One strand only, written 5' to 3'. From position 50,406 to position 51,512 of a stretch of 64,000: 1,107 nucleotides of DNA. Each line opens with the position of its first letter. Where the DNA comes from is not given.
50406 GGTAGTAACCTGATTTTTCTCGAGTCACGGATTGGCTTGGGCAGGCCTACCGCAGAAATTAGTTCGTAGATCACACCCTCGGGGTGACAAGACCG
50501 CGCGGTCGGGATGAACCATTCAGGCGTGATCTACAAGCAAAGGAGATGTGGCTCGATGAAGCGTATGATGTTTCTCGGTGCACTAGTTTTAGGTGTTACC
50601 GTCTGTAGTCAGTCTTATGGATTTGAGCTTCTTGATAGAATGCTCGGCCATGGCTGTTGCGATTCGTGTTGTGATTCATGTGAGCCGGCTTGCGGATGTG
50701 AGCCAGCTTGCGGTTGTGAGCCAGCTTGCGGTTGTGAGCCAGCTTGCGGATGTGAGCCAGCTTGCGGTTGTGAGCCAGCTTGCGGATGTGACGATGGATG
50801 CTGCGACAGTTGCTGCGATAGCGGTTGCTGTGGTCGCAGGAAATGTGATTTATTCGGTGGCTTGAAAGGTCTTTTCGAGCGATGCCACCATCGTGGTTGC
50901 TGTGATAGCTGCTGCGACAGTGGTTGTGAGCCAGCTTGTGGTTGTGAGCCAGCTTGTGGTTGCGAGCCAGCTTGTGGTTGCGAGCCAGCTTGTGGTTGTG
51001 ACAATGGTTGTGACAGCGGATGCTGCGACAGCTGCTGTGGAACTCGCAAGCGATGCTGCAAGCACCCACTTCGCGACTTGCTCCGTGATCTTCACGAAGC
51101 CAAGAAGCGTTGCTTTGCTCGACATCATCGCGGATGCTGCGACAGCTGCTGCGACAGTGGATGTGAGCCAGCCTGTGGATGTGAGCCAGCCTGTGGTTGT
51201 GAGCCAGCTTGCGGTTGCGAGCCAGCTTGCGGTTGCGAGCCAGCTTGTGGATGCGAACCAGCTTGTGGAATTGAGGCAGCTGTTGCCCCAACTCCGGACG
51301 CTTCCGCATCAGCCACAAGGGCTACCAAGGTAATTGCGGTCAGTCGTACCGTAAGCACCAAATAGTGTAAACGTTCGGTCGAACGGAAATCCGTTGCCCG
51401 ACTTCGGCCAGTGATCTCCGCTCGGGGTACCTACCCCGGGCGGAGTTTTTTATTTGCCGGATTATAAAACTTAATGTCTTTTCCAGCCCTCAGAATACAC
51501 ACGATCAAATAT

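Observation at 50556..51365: Exported protein that is about 23% cysteine, built from 16 perfect CEPACG repeats in three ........-primed modules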

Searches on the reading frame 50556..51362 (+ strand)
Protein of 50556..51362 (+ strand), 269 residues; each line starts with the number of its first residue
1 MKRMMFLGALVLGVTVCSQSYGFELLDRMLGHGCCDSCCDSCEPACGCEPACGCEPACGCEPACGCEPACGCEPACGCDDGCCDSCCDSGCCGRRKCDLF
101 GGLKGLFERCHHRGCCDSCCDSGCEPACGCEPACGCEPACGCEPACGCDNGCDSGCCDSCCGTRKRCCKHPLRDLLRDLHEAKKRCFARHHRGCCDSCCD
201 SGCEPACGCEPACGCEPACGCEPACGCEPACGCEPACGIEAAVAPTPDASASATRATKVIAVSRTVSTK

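Call 5: search_protein_families(library=pfam, proteins=[window:50556-51362:+], max_evalue=10)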
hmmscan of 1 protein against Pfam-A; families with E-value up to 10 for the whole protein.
window:50556-51362:+ (269 aa): 1 family
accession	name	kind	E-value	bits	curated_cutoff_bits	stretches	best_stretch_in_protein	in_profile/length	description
PF05887.16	Trypan_PARP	-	0.00087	19.7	100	1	200-255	62-117/134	Procyclic acidic repetitive protein (PARP)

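Call 6: search_protein_families(library=ncbifam, proteins=[window:50556-51362:+], max_evalue=10)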
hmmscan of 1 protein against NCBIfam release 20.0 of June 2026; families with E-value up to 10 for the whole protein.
window:50556-51362:+ (269 aa): 0 families

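Call 8: find_homologous_proteins(query=window:50556-51362:+, max_evalue=0.001)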
Query window:50556-51362:+ (269 aa): 485 proteins with E <= 0.001 among 3976 candidates; the best 120 are listed.
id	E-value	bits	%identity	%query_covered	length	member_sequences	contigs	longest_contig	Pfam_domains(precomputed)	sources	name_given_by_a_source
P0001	2.1e-58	216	58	100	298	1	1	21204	-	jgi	jgi:hypothetical protein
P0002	6.3e-56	208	55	100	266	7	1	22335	-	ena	-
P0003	1.2e-53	200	55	100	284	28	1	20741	-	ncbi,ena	-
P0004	2.0e-53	199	54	100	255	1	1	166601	-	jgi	-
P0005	7.1e-53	198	54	100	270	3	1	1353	-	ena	-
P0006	1.2e-51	194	56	100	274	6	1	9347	-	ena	-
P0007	1.4e-51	193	55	100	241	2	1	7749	-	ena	-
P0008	3.2e-51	192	56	100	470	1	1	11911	-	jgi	-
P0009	5.8e-51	191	54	100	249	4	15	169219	-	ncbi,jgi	jgi:hypothetical protein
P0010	9.8e-51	191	55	100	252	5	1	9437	-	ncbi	-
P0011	7.4e-49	184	54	100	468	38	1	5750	-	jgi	jgi:hypothetical protein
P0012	1.1e-47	181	54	100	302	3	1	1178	-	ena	-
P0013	2.5e-47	179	53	100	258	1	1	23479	-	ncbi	-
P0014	1.1e-46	177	54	97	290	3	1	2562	-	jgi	-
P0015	1.6e-46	177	53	100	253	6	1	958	-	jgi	-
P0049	1.0e-35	141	52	55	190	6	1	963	-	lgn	-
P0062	4.1e-33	133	53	83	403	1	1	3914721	-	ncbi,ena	-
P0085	6.8e-28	116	46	88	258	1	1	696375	-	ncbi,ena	-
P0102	6.3e-24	102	43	91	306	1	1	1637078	-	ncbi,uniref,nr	ncbi:hypothetical protein Poly41_12050 [Novipirellula artificiosorum]|uniref:Uncharacterized protein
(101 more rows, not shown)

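Call 18: find_related_loci(query=A1, collection=genome_contigs, flank=5000)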
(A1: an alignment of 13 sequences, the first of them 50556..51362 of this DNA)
Query A1 (269 aa) in genome_contigs; peptide patterns used: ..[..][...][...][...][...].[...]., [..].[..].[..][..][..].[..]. (x = any residue, [..] = any of these).
457 stretches matched a pattern; 314 encode a relative of the query (tblastn E <= 1e-3); the best 80 are kept; 80 distinct loci.
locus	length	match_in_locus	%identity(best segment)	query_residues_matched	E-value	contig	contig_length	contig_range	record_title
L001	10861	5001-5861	92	1-269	9e-154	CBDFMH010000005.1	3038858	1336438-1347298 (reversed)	MAG: Pirellulales bacterium isolate 3f522adb-c3d1-4d0f-abb8-0f6670d89eb4 genome assembly, contig: contig_5, whole genome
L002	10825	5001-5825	78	1-269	3e-111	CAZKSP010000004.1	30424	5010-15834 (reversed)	MAG TPA_asm: uncultured Chitinophagaceae bacterium isolate SRP134809_co1_531 genome assembly, contig: NODE_2689_length_3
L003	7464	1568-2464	72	1-269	2e-110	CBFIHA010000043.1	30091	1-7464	MAG: uncultured Pirellulales bacterium isolate Co_bin_748_permissive genome assembly, contig: Co_bin_748_permissive_c43,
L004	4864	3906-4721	79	1-269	6e-110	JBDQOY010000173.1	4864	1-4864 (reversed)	MAG: Pirellulales bacterium isolate SFB_27S_18OctNov_coas_55 k141_2170999, whole genome shotgun sequence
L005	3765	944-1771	62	1-269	2e-71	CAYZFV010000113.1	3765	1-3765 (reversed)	MAG TPA_asm: uncultured Candidatus Kuenenia sp. isolate SRP067234_co1_263 genome assembly, contig: k99_310427, whole gen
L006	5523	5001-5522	66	1-242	6e-70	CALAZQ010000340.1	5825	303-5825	MAG TPA_asm: uncultured Planctomycetaceae bacterium isolate ERR1995205_bin.16_CONCOCT_v1.1_MAG genome assembly, contig:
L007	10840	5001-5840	57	1-269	4e-68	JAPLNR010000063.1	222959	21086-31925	MAG: Planctomycetia bacterium isolate LacPavin_0818_WC50_MAG_66_15 LacPavin_0818_WC50_scaffold_447893, whole genome shot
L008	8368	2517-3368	56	1-269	3e-67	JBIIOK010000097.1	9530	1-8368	MAG: Pirellulales bacterium isolate ME2002-10-08pf_3300042317_group1_bin15 Rohwer_bin1720_scaffold_4541_c1, whole genome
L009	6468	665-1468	63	1-269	3e-67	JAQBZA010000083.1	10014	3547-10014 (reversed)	MAG: Planctomycetota bacterium isolate casp150-mb.45 NODE_17124_length_10014_cov_0.063036, whole genome shotgun sequence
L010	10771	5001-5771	63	1-269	2e-66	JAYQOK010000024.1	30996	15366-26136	MAG: Candidatus Kuenenia sp. isolate SD3114_S44.rosella.041_sub NODE_527_length_30996_cov_4.6027, whole genome shotgun s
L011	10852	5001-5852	55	1-269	1e-65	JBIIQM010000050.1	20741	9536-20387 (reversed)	MAG: Pirellulales bacterium isolate ME2003-07-11_3300042290_group2_bin81 Rohwer_bin1722_scaffold_1008_c1, whole genome s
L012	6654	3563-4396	58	1-269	1e-64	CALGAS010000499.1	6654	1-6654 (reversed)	MAG TPA_asm: uncultured bacterium isolate ERR1995204_bin.44_CONCOCT_v1.1_MAG genome assembly, contig: ERZ1644702.2814, w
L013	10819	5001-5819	54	1-269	2e-63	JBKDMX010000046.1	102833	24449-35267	MAG: Planctomycetia bacterium isolate samp_2136_metabat2_35 samp_2136_202747, whole genome shotgun sequence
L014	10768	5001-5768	56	1-269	2e-63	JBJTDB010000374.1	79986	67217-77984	MAG: Planctomycetia bacterium isolate samp_4326_VAMB_363 samp_4326_302300, whole genome shotgun sequence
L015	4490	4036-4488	81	1-242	6e-63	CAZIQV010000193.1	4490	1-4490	MAG TPA_asm: uncultured Chitinophagaceae bacterium isolate binchicken_co334_154 genome assembly, contig: NODE_40499_leng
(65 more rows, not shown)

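Call 27: find_encoding_contigs(protein=P0102, flank=4000, max_places=2)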
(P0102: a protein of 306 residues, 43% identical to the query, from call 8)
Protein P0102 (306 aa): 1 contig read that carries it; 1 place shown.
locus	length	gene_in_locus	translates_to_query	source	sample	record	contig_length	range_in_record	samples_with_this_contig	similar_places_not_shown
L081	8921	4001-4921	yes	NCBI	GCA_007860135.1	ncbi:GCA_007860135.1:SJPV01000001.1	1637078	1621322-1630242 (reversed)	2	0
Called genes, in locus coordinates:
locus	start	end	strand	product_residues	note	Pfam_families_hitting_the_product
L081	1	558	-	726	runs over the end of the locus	PF13360:PQQ_2 (faint), PF13570:Beta-prop_ACSF4 (faint)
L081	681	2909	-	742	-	PF01011:PQQ (weak), PF13570:Beta-prop_ACSF4 (faint), PF13360:PQQ_2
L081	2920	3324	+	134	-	-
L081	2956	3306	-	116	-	PF07883:Cupin_2 (weak)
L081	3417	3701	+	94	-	-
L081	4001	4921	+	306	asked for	-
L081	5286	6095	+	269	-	PF06778:Chlor_dismutase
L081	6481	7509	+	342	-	PF01717:Meth_synt_2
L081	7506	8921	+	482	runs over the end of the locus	PF13378:MR_MLE_C (weak)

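Call 28: find_encoding_contigs(protein=P0062, flank=4000, max_places=2)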
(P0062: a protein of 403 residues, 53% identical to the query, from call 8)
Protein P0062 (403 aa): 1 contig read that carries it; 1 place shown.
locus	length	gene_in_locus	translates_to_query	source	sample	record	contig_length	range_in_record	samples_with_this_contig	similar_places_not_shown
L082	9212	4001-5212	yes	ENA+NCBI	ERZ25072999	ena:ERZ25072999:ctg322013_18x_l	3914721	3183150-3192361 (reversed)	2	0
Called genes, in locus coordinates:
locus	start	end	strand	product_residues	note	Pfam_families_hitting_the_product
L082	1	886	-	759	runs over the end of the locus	PF13360:PQQ_2 (faint), PF13570:Beta-prop_ACSF4 (faint)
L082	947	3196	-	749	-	PF01011:PQQ (faint), PF13360:PQQ_2, PF13570:Beta-prop_ACSF4 (faint)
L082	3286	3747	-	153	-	PF07883:Cupin_2 (weak)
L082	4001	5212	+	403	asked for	-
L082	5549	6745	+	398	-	PF02684:LpxB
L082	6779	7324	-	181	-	-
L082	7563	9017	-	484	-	-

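Call 29: find_encoding_contigs(protein=P0085, flank=4000, max_places=2)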
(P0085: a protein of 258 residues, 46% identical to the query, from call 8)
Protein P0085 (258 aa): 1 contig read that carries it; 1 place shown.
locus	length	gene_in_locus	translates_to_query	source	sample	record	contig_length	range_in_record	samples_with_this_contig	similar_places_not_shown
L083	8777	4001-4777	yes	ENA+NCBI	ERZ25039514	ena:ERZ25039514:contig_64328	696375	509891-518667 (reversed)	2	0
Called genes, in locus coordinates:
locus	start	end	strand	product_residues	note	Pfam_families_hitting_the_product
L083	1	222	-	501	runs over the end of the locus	PF13360:PQQ_2 (faint)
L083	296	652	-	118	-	-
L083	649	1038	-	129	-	-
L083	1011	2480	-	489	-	PF13360:PQQ_2, PF13570:Beta-prop_ACSF4 (faint), PF01011:PQQ (faint)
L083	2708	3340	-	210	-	PF07883:Cupin_2 (weak)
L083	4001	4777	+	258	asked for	-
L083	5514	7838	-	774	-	PF01261:AP_endonuc_2, PF00884:Sulfatase, PF01663:Phosphodiest (weak), PF16347:SGSH_C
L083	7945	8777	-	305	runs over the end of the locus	PF06283:ThuA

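Call 36: search_solved_structures(query=window:50556-51362:+, max_evalue=1)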
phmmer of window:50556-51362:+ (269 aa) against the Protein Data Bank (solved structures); distinct sequences matched with E-value up to 1: 0.

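Call 42: predict_structure(alignment_id=A3)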
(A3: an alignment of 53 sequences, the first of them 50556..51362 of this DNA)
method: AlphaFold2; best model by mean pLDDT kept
length: 269 residues; sequences in the alignment: 53
mean_pLDDT: 51.7   pTM: 0.29
mean pLDDT of the five models: 51.7, 51.7, 50.6, 48.8, 48.6
residues with pLDDT >= 90: 7; 70-90: 34; 50-70: 67; < 50: 161
segments of 3 or more residues with pLDDT < 50: 33-61, 63-101, 110-137, 139-143, 145-164, 201-204, 206-211, 213-238
pLDDT, mean of each block of 10 residues (from residue 1): 84 75 65 46 40 41 41 38 36 41 51 40 38 41 41 43 53 88 86 61 45 44 41 43 59 56 62
secondary structure, 60 per line:
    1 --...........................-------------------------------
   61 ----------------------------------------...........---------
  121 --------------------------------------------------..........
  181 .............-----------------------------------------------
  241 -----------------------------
elements in order: H3-29 H101-111 H171-193
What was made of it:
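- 50619..50654 (+): Conserved mature N-terminus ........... (amphipathic helix 1). AlphaFold2 predicts a helix over aa 3-29 (call 42).
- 50655..50846 (+): Cys module 1 (aa 34-97): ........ + (CEPACG)x6 + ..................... AlphaFold2 pLDDT is about 40 (call 42).
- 50847..50897 (+): Linker 1 (aa 98-114): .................. An amphipathic helix plus a basic/His patch. AlphaFold2 predicts a helix at aa 101-111 (call 42).
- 51063..51134 (+): Linker 2 (aa 170-193): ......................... This is the strongest amphipathic helix. AlphaFold2 predicts a helix at aa 171-193 with pLDDT 86-88 (call 42).
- On Csp copper storage protein: AlphaFold2 places no helix in the Cys modules and models them at pLDDT of about 40 (call 42).
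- AlphaFold2 gives pLDDT of about 40 for the Cys modules and confident helices only in the linkers (call 42). The Cys modules are modelled at pLDDT of about 40, as expected for apo-metallothioneins (call 42).
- Tried and rejected: The AlphaFold2 model is too poor for matches to mean anything (pLDDT 51.7, pTM 0.29, call 42).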

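Call 43: find_encoding_contigs(protein=P0015, flank=2000, max_places=6)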
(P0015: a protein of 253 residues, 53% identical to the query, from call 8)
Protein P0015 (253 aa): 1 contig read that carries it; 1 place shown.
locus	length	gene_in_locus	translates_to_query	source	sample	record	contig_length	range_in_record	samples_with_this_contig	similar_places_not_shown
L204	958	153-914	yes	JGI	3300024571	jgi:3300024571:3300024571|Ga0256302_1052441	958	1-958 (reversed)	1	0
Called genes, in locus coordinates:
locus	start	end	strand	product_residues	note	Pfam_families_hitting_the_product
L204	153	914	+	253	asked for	-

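Call 44: find_encoding_contigs(protein=P0049, flank=2000, max_places=6)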
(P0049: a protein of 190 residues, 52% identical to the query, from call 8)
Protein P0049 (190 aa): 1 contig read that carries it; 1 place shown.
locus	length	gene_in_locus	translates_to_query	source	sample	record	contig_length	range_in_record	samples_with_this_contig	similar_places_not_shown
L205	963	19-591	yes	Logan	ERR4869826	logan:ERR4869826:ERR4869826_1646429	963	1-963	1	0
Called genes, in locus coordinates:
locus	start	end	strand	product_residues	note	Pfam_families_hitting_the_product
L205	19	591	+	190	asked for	-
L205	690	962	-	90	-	?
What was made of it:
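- Tried and rejected: Short (~1 kb) contigs as possible transcripts: the two contigs examined do not start at a common 5' end and no sample metadata were available, so this gave no expression evidence (calls 43, 44).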
